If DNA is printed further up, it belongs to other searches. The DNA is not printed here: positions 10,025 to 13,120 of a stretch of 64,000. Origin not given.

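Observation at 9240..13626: Candidate novel module: MT-A70 methyltransferase + 931-aa orphan protein + inactivated MDH/LDH homolog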

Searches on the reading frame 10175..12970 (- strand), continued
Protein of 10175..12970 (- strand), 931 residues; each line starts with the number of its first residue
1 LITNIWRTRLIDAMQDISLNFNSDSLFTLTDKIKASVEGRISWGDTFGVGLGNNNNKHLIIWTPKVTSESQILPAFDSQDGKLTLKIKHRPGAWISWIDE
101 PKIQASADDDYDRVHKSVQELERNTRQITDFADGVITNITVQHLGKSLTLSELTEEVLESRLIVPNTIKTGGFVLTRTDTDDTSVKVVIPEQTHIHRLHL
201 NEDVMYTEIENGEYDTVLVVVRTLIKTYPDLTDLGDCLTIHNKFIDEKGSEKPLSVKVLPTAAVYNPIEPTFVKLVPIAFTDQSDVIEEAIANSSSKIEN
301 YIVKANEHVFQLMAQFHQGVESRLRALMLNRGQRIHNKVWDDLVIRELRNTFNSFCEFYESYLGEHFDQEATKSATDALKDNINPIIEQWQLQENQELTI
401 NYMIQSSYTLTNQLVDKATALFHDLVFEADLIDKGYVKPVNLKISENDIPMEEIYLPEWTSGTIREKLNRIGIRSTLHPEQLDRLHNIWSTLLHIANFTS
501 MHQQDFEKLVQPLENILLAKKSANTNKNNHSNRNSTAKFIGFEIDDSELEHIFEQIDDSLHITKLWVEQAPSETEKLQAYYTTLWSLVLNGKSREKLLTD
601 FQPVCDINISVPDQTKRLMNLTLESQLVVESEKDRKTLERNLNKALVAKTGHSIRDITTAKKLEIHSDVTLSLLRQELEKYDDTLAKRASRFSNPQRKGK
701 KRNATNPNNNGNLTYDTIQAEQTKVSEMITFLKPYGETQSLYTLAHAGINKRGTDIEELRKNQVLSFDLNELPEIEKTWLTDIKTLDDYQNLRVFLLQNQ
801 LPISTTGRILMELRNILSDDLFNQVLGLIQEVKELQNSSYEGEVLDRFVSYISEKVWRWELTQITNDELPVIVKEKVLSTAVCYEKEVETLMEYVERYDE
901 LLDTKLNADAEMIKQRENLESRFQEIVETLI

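Call 40: predict_structure(alignment_id=A1)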
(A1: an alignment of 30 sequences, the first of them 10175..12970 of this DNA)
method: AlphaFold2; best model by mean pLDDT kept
length: 931 residues; sequences in the alignment: 30
mean_pLDDT: 58.1   pTM: 0.40
mean pLDDT of the five models: 58.1, 57.8, 57.2, 52.4, 51.6
residues with pLDDT >= 90: 79; 70-90: 264; 50-70: 138; < 50: 450
segments of 3 or more residues with pLDDT < 50: 1-96, 121-168, 191-198, 248-253, 330-335, 395-398, 459-553, 555-557, 559-568, 696-711, 765-817, 835-909, 921-931
pLDDT, mean of each block of 10 residues (from residue 1): 25 26 40 38 34 43 36 31 33 44 52 51 41 34 39 43 40 77 67 46 77 83 82 84 64 71 78 86 90 90 84 82 65 52 83 93 91 92 83 54 68 87 93 92 78 65 38 34 45 43 41 37 30 30 38 46 47 54 64 68 69 81 76 85 85 81 85 90 84 51 36 70 85 81 72 67 45 32 36 43 40 48 54 47 41 37 32 30 31 38 42 49 41 30
secondary structure, 60 per line:
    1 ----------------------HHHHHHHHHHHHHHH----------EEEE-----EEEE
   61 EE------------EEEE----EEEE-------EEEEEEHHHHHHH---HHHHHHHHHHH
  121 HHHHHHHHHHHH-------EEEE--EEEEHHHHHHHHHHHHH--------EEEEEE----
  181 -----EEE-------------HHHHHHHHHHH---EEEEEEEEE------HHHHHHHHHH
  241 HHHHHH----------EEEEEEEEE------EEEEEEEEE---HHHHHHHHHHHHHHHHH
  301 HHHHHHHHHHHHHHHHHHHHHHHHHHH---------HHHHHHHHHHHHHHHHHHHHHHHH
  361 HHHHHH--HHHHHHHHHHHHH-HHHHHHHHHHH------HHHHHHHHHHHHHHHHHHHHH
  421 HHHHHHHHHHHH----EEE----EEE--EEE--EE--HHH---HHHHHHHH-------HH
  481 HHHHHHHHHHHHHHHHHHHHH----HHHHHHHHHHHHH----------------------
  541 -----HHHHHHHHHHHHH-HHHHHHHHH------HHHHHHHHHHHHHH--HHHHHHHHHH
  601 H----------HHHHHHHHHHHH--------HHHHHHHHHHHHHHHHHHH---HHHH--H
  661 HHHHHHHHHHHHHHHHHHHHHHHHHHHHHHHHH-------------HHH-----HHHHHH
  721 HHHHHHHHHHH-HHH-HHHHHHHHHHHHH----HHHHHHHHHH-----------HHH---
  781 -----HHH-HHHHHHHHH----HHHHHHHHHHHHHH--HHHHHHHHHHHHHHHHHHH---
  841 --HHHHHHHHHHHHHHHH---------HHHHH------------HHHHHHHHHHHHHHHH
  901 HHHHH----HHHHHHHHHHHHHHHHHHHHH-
elements in order (helices of 4 or more, strands of 3 or more residues): H23-37 E48-51 E57-62 E75-78 E83-86 E94-99 H100-106 H110-132 E140-143 E146-149 H150-162 E171-176 E186-188 H202-212 E216-224 H231-246 E257-265 E272-280 H284-327 H337-366 H369-381 H383-393 H400-432 E437-439 E444-446 E449-451 H464-471 H479-501 H506-518 H546-558 H560-568 H575-588 H591-601 H612-623 H632-650 H654-657 H660-693 H715-731 H737-749 H754-763 H790-798 H803-816 H819-837 H843-858 H868-872 H885-905 H910-930

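Call 43: fold_search(model_id=the predicted structure, library=pdb)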
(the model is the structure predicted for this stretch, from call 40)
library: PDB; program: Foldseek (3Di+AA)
matches with E <= 10: 193; with E <= 0.001: 0
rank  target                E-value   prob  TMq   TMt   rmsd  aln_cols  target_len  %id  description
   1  9mg8_A                1.1e-02  0.63  0.08  0.17  26.0       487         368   11  Crystal Structure of b-iTHR-110 (released 2025-12-17)
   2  5oi9_A                1.4e-01  0.51  0.08  0.17  13.2       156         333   11  Trichoplax adhaerens STIL N-terminal domain (released 2018-04-18)
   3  5oi9_B                4.1e-01  0.41  0.08  0.19  10.3       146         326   10  Trichoplax adhaerens STIL N-terminal domain (released 2018-04-18)
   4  2qlc_E                5.9e-01  0.60  0.07  0.40  11.4       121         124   10  The crystal structure of DNA repair protein RadC from Chlorobium tepidum TLS (released 2007-09-04)
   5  6upw_L                6.8e-01  0.44  0.09  0.33  11.9       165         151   11  Metavinculin ABD-F-actin complex (released 2020-09-30)
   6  2qlc_C                7.1e-01  0.47  0.07  0.40  15.3       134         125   13  The crystal structure of DNA repair protein RadC from Chlorobium tepidum TLS (released 2007-09-04)
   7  2qlc_A                7.7e-01  0.63  0.08  0.45  15.0       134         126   13  The crystal structure of DNA repair protein RadC from Chlorobium tepidum TLS (released 2007-09-04)
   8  8cws_A                8.5e-01  0.06  0.09  0.13  24.2       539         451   11  Accurate computational design of genetically encoded 3D protein crystals (released 2023-11-01)
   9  9y6s_7K               8.9e-01  0.03  0.05  0.04  60.0       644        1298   11  96-nm repeat of the Leishmania tarentolae doublet microtubule (released 2025-12-17)
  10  8pnt_A                1.2e+00  0.04  0.07  0.08  24.0       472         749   11  Structure of the human nuclear cap-binding complex bound to PHAX and m7G-capped RNA (released 2024-01-17)
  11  1rjk_A                1.3e+00  0.05  0.05  0.13  22.2       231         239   13  crystal structure of the rat vitamin D receptor ligand binding domain complexed with 2MD and a synthetic peptide conta (released 2004-04-13)
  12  2qlc_D                1.6e+00  0.54  0.08  0.49  11.4       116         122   12  The crystal structure of DNA repair protein RadC from Chlorobium tepidum TLS (released 2007-09-04)
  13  5jrw_D                1.7e+00  0.04  0.06  0.13  25.4       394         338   10  Crystal structure of Thermotoga maritima mutant D89R/D253R (released 2017-01-25)
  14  7sic_A                1.7e+00  0.04  0.07  0.04  23.5       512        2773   11  Human ATM Dimer (released 2022-02-02)
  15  3f3f_H                1.7e+00  0.05  0.07  0.10  19.7       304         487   14  Crystal structure of the nucleoporin pair Nup85-Seh1, space group P21 (released 2009-04-07)
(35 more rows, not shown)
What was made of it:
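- Tried and rejected: The 30-sequence alignment gave pLDDT 58 and an uninformative Foldseek result (calls 40, 43).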

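Call 45: find_encoding_contigs(protein=P0243, flank=8000, max_places=3)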
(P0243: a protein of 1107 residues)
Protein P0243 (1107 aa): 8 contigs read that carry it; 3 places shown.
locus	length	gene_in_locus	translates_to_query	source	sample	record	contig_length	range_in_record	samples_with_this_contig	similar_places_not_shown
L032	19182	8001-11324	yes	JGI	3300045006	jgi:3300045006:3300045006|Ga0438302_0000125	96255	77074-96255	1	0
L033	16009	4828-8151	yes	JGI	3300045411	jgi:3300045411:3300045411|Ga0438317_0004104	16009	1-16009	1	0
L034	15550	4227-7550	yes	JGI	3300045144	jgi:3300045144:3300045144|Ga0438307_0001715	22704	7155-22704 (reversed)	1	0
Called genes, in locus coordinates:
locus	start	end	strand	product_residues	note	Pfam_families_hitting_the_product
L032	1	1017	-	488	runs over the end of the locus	PF02837:Glyco_hydro_2_N, PF07676:PD40 (faint), PF26549:Tricorn_N, PF25174:Beta-prop_THOC3 (faint), PF26550:Tricorn_2nd (weak)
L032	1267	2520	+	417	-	PF07638:Sigma70_ECF (weak), PF04542:Sigma70_r2 (weak), PF08281:Sigma70_r4_2, PF04545:Sigma70_r4 (weak), PF00512:HisKA (weak), PF02518:HATPase_c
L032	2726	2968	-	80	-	PF04909:Amidohydro_2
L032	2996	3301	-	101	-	PF04909:Amidohydro_2 (weak)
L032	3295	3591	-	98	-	-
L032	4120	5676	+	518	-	PF07969:Amidohydro_3, PF01979:Amidohydro_1 (weak), PF07969:Amidohydro_3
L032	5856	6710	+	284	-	-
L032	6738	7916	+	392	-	PF00005:ABC_tran, PF13304:AAA_21 (faint), PF08402:TOBE_2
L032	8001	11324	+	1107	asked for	-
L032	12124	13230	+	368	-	PF01541:GIY-YIG, PF27096:UvrC_M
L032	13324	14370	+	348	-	PF01408:GFO_IDH_MocA, PF02894:GFO_IDH_MocA_C, PF22725:GFO_IDH_MocA_C3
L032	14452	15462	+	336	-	PF02885:Glycos_trans_3N, PF00591:Glycos_transf_3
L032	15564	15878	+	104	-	-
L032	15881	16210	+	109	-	-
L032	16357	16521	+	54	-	-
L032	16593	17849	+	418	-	PF09861:Lar_N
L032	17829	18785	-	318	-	-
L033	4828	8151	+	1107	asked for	-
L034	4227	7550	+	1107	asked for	-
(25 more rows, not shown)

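Call 46: find_encoding_contigs(protein=P0253, flank=8000, max_places=3)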
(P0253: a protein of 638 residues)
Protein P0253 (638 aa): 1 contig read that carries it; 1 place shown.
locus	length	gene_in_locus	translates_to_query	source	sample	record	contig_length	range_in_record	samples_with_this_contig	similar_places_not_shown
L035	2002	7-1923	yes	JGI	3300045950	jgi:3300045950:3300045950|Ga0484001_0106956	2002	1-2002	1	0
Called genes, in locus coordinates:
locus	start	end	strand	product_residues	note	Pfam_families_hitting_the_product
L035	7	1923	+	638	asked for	-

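Call 56: find_encoding_contigs(protein=P0241, flank=8000, max_places=2)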
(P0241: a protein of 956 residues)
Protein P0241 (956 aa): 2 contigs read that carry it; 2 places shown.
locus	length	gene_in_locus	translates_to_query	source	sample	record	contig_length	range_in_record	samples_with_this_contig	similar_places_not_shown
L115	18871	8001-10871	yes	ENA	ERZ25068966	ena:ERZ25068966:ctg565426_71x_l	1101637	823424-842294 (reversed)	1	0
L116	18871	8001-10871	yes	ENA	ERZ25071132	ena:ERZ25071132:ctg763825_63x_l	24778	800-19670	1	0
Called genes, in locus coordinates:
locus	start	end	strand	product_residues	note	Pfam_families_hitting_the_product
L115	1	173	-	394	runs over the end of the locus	PF13424:TPR_12 (faint), PF07719:TPR_2 (faint), PF00089:Trypsin, PF13365:Trypsin_2, PF13432:TPR_16 (weak), PF13414:TPR_11 (weak), PF00515:TPR_1 (weak), PF13414:TPR_11 (weak), +1 more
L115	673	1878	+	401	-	-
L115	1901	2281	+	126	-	PF13474:SnoaL_3, PF14534:DUF4440 (weak), PF12680:SnoaL_2 (weak)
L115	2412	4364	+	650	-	PF01663:Phosphodiest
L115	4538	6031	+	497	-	PF00478:IMPDH, PF00571:CBS, PF03060:NMO, PF01070:FMN_dh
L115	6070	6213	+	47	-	-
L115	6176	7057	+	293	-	-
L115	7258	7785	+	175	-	PF13183:Fer4_8 (faint), PF13534:Fer4_17 (faint), PF14697:Fer4_21 (faint), PF12838:Fer4_7, PF13187:Fer4_9, PF13237:Fer4_10, PF00037:Fer4, PF12838:Fer4_7 (weak), +3 more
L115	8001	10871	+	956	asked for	-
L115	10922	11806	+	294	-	-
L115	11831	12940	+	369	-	PF02625:XdhC_CoxI, PF13478:XdhC_C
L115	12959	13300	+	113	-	-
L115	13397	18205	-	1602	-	PF12799:LRR_4, PF02369:Big_1, PF13855:LRR_8 (weak), PF12799:LRR_4, PF13855:LRR_8 (weak), PF02369:Big_1, PF12799:LRR_4, PF02369:Big_1, +11 more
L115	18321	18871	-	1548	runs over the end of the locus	PF23952:LRR_EndoS (faint), PF12799:LRR_4, PF13855:LRR_8 (weak), PF02369:Big_1, PF12799:LRR_4 (weak), PF13855:LRR_8 (weak), PF02369:Big_1 (weak), PF00404:Dockerin_1 (weak), +3 more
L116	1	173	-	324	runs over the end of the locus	?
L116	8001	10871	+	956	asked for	-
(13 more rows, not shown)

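Call 57: find_encoding_contigs(protein=P0244, flank=8000, max_places=2)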
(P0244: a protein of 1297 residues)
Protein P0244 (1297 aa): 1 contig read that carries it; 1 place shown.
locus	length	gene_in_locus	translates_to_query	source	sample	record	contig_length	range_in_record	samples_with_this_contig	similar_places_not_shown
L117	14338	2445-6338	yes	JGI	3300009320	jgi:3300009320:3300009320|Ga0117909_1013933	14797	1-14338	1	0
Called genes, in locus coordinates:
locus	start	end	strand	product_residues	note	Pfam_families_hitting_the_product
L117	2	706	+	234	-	?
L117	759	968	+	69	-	-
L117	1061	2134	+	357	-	PF00005:ABC_tran, PF13304:AAA_21 (faint), PF08402:TOBE_2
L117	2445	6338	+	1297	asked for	-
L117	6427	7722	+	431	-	PF01590:GAF, PF13185:GAF_2, PF13492:GAF_3, PF07568:HisKA_2, PF13581:HATPase_c_2, PF02518:HATPase_c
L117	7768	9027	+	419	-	PF00171:Aldedh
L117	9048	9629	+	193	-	PF01467:CTP_transf_like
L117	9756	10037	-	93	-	-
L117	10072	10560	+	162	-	PF01966:HD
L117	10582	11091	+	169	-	-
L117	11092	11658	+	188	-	PF13480:Acetyltransf_6, PF02388:FemAB (weak)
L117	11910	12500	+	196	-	PF07638:Sigma70_ECF, PF04542:Sigma70_r2, PF08281:Sigma70_r4_2, PF04545:Sigma70_r4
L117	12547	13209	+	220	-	PF13490:zf-HC2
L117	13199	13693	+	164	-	-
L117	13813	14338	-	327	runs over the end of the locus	?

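Call 64: search_protein_families(library=pfam, alignment_id=A2, max_evalue=5)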
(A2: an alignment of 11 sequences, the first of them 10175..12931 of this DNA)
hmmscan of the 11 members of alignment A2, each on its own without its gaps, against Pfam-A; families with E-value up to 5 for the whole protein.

A. member 1, window:10175-12931:- (918 aa): 3 families
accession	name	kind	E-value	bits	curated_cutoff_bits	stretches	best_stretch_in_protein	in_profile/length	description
PF25223.1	DUF7841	-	0.048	14.4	25.2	1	341-395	3-57/114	Domain of unknown function (DUF7841)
PF11985.13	Phage_Mu_Gp27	-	0.11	13.3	28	1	534-644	49-151/173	Bacteriophage Mu, Gp27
PF02759.24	RUN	-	0.75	10.4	22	1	552-598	82-127/131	RUN domain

B. families by the number of members that match (of 11 scanned): 25 families
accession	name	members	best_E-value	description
PF02759.24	RUN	2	0.0016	RUN domain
PF22507.2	DUF6994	2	0.0056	Family of unknown function (DUF6994)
PF11433.13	DUF3198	1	0.007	Protein of unknown function (DUF3198)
PF08671.16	SinI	1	0.031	Anti-repressor SinI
PF02520.22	ANIS5_cation-bd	1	0.035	SXP/RAL-2 family protein Ani s 5-like, metal-binding domain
PF22330.2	Rib_mS39_PPR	1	0.037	Small ribosomal subunit protein mS39, PPR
PF10107.15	Endonuc_Holl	1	0.039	Endonuclease related to archaeal Holliday junction resolvase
PF25223.1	DUF7841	1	0.048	Domain of unknown function (DUF7841)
PF15440.11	THRAP3_BCLAF1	1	0.053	THRAP3/BCLAF1 family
PF17855.7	MCM_lid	1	0.056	MCM AAA-lid domain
PF19269.4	Anticodon_2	1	0.063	Anticodon binding domain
PF17365.7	DUF5390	1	0.071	Family of unknown function (DUF5390)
PF07464.16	ApoLp-III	1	0.073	Apolipophorin-III precursor (apoLp-III)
PF08245.18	Mur_ligase_M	1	0.08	Mur ligase middle domain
PF11985.13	Phage_Mu_Gp27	1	0.11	Bacteriophage Mu, Gp27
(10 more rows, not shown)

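Call 79: predict_structure(alignment_id=A7)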
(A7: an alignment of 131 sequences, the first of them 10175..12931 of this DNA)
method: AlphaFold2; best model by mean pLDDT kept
length: 918 residues; sequences in the alignment: 131
mean_pLDDT: 81.2   pTM: 0.68
mean pLDDT of the five models: 81.2, 79.0, 78.0, 72.1, 71.0
residues with pLDDT >= 90: 144; 70-90: 652; 50-70: 86; < 50: 36
segments of 3 or more residues with pLDDT < 50: 235-240, 512-523, 684-699
pLDDT, mean of each block of 10 residues (from residue 1): 76 89 85 78 79 75 67 74 84 83 83 76 77 80 74 79 73 87 79 83 90 90 88 53 85 87 91 91 91 89 86 70 73 88 93 89 91 77 64 83 92 94 90 84 85 79 81 90 86 89 84 40 67 87 89 86 85 88 83 84 84 79 89 87 84 89 90 80 45 40 79 87 87 77 76 66 73 79 82 85 85 88 84 84 78 84 88 74 85 75 89 86
secondary structure, 60 per line:
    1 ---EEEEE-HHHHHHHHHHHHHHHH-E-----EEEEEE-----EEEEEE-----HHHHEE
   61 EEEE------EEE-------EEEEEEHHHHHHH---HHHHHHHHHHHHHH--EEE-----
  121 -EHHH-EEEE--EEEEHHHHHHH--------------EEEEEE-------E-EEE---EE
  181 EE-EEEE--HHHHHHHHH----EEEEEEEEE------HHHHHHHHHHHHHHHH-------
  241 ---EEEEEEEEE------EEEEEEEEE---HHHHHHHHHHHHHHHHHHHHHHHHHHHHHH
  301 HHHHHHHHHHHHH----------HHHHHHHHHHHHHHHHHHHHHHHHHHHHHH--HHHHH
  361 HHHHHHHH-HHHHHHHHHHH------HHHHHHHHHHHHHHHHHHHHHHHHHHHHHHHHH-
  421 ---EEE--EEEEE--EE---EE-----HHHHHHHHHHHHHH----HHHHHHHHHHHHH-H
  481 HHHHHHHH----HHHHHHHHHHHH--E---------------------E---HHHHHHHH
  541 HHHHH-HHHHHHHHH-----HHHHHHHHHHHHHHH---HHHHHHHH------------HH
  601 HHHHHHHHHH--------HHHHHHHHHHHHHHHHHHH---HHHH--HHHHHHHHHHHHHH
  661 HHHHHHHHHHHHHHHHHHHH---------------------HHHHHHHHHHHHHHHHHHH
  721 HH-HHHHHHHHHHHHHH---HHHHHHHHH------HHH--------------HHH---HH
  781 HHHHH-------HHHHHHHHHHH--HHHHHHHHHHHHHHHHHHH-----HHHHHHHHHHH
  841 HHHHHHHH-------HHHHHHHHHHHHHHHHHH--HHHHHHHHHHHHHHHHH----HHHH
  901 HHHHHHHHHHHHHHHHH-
elements in order (helices of 4 or more, strands of 3 or more residues): E4-8 H10-25 E33-38 E44-49 H55-58 E59-64 E71-73 E81-86 H87-93 H97-110 E113-115 E127-130 E133-136 H137-143 E158-163 E173-175 E179-182 E184-187 H190-198 E203-211 H218-233 E244-252 E259-267 H271-313 H324-353 H356-368 H370-380 H387-419 E424-426 E429-433 H448-461 H466-478 H480-488 H493-504 H533-545 H547-555 H561-575 H579-586 H599-610 H619-637 H641-644 H647-680 H702-722 H724-737 H741-749 H779-785 H793-803 H806-824 H830-848 H856-873 H876-892 H897-917
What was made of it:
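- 10175..12931 (-): Poribacteria-restricted 918-aa soluble acidic protein (105.6 kDa, pI 5.1). The ORF is open back to the TTG at 12970. Predicted layout: N-terminal alpha+beta domain; an alpha/beta domain weakly resembling JAB/MPN; long helical bundles; two disordered basic linkers; a C-terminal helical domain with a nearly invariant TTTGR motif. AF2 pLDDT 81, pTM 0.68 (call 79).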
